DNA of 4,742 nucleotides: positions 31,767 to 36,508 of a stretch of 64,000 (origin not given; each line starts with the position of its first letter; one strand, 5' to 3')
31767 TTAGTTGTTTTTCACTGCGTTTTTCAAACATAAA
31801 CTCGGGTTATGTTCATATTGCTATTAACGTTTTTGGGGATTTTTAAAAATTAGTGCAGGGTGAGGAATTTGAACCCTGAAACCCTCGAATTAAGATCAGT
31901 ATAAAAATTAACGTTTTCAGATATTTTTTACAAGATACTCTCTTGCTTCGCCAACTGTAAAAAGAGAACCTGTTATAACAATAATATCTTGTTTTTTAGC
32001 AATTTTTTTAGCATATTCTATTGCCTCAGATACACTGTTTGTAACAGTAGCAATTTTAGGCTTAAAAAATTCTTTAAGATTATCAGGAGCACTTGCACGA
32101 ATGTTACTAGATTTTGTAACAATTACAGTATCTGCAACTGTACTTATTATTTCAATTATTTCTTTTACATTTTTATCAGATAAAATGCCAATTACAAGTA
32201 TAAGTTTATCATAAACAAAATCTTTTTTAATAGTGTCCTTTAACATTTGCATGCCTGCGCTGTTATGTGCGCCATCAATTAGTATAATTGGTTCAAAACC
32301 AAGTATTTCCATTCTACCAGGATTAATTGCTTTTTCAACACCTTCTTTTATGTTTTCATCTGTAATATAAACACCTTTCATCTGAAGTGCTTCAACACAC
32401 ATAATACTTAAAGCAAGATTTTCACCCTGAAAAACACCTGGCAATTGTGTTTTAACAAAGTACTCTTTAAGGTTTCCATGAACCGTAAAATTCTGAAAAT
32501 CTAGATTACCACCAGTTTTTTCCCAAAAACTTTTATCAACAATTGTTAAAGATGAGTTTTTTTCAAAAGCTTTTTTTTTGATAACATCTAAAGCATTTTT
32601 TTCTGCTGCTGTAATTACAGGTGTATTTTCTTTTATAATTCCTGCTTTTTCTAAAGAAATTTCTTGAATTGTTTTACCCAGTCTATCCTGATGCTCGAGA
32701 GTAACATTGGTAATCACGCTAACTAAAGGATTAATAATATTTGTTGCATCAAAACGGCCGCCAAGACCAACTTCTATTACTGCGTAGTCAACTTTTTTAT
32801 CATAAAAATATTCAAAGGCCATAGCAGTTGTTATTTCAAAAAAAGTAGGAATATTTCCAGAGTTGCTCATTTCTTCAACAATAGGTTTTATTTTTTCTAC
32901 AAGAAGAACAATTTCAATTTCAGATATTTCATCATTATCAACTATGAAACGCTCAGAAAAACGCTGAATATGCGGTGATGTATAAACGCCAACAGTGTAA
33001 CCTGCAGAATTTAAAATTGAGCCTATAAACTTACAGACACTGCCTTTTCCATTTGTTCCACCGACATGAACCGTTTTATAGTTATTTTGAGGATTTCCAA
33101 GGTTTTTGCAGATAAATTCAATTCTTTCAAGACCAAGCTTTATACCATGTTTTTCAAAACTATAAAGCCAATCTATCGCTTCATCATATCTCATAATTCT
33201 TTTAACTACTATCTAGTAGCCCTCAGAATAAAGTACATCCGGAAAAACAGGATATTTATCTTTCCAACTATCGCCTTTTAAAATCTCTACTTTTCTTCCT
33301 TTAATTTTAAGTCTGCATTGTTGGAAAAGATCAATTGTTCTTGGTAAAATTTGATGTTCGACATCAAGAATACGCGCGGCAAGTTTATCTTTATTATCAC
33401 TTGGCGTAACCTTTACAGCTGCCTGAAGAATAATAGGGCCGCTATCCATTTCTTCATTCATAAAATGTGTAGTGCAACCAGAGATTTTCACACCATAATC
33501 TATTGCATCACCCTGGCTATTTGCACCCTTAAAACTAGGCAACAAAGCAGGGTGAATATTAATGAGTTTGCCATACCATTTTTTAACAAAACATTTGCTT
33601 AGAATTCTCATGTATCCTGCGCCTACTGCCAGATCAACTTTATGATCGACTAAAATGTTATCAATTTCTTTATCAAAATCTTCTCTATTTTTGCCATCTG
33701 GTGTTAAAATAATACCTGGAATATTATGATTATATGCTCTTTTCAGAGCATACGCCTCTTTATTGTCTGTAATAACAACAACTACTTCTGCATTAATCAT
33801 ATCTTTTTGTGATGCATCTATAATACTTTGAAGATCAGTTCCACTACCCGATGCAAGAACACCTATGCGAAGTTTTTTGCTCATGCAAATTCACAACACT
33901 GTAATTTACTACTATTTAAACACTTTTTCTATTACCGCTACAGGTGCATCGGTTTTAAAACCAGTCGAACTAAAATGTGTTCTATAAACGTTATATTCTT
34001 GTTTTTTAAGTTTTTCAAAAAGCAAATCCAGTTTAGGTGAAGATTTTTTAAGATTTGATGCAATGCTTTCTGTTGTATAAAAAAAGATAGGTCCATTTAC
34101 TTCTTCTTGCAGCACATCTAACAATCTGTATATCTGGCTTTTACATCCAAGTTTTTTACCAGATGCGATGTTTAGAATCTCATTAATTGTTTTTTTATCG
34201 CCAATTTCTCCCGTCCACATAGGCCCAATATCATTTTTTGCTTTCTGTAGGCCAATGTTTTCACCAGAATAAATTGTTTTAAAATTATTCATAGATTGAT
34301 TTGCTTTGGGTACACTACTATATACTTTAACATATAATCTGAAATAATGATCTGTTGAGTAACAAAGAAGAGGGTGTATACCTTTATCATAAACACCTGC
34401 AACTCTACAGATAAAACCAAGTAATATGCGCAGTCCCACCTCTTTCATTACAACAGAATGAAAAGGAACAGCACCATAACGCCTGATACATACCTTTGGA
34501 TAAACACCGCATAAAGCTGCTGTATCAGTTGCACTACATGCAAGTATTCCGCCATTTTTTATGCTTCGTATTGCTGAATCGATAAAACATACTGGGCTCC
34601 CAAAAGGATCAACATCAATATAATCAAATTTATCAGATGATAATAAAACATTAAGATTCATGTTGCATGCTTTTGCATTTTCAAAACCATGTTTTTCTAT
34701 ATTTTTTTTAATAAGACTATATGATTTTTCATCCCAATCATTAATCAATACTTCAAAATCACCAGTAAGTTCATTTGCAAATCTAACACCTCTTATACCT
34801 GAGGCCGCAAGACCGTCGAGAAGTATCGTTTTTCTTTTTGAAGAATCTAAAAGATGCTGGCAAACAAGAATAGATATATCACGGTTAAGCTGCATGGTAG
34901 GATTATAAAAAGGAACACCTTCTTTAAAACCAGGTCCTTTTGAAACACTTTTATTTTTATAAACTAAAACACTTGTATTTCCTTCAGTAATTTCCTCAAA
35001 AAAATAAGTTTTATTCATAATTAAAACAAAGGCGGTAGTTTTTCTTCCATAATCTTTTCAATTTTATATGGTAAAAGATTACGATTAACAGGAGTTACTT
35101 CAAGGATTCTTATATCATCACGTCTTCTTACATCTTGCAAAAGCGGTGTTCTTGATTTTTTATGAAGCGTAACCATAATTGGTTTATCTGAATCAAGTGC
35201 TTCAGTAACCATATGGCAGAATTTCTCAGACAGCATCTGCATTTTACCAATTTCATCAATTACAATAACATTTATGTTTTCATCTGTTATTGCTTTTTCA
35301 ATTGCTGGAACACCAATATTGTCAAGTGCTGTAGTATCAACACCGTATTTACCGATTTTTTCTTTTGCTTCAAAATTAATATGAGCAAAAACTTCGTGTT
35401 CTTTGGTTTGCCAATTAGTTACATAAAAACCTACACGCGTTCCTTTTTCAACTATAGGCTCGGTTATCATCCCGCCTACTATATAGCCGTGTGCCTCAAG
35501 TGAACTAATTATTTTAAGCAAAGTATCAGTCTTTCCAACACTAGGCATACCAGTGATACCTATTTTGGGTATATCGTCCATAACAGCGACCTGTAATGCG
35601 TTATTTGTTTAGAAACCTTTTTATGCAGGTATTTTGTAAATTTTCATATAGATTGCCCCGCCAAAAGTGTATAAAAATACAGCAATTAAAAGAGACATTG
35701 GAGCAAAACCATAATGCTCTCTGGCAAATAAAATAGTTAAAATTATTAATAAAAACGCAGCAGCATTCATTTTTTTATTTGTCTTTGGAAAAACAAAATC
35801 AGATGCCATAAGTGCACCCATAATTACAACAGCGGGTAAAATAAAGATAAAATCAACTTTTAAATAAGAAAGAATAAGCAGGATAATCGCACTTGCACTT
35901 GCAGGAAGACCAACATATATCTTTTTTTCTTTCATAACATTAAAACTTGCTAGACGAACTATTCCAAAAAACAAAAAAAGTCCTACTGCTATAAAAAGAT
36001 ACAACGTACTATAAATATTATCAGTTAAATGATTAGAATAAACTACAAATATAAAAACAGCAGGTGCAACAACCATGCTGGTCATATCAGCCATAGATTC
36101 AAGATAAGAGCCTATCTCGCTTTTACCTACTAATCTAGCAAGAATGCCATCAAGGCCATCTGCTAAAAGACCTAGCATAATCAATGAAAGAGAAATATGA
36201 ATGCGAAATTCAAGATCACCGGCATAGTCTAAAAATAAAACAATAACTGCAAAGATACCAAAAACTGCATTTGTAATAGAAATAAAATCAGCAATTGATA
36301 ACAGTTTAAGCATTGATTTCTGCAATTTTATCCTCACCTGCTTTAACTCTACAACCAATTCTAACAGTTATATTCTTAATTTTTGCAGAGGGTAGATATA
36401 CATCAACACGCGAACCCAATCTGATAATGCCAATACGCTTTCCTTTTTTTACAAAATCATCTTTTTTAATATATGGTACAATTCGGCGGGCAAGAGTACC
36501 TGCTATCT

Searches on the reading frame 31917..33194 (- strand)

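Call 70: search_protein_families(library=pfam, proteins=[window:31917-33194:-], max_evalue=0.0001)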
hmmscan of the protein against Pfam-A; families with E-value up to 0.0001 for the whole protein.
window:31917-33194:- (425 aa): 2 families
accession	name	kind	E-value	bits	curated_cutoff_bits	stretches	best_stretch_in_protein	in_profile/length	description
PF02875.26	Mur_ligase_C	-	1.3e-17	65.3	28.4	1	293-410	1-126/127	Mur ligase, glutamate ligase domain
PF08245.18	Mur_ligase_M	-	1.1e-15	58.5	24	1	44-266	1-199/200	Mur ligase middle domain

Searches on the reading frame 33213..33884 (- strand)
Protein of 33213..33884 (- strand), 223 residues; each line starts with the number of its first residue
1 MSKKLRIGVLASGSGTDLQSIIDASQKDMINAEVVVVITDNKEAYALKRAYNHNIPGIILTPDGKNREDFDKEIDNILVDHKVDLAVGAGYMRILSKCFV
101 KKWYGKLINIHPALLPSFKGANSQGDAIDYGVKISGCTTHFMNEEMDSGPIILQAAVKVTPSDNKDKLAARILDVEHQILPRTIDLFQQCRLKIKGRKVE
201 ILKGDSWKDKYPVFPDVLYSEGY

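Call 71: search_protein_families(library=pfam, proteins=[window:33213-33884:-], max_evalue=0.0001)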
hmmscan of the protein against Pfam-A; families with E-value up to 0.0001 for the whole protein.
window:33213-33884:- (223 aa): 1 family
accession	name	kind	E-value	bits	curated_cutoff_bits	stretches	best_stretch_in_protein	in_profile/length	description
PF00551.24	Formyl_trans_N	-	1.2e-51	175.5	26.1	1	6-184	2-181/181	Formyl transferase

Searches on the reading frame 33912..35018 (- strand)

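Call 70: search_protein_families(library=pfam, proteins=[window:33912-35018:-], max_evalue=0.0001)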
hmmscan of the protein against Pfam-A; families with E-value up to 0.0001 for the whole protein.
window:33912-35018:- (368 aa): 1 family
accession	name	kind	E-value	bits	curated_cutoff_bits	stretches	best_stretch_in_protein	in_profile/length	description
PF02005.22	TRM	-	8e-97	325.2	27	1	36-367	20-375/376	N2,N2-dimethylguanosine tRNA methyltransferase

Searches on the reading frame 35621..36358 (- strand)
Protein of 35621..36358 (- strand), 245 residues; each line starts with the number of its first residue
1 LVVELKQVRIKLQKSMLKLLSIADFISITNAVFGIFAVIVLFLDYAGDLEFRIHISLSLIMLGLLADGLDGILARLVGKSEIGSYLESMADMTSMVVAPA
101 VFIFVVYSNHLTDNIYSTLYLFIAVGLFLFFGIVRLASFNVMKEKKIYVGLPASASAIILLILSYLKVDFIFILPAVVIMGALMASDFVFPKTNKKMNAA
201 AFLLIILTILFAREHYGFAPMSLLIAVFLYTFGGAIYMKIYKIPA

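Call 71: search_protein_families(library=pfam, proteins=[window:35621-36358:-], max_evalue=0.0001)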
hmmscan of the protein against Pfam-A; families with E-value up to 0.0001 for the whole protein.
window:35621-36358:- (245 aa): 1 family
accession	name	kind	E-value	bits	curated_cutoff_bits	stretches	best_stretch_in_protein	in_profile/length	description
PF01066.26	CDP-OH_P_transf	-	2.4e-09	38.2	22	1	21-179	2-149/152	CDP-alcohol phosphatidyltransferase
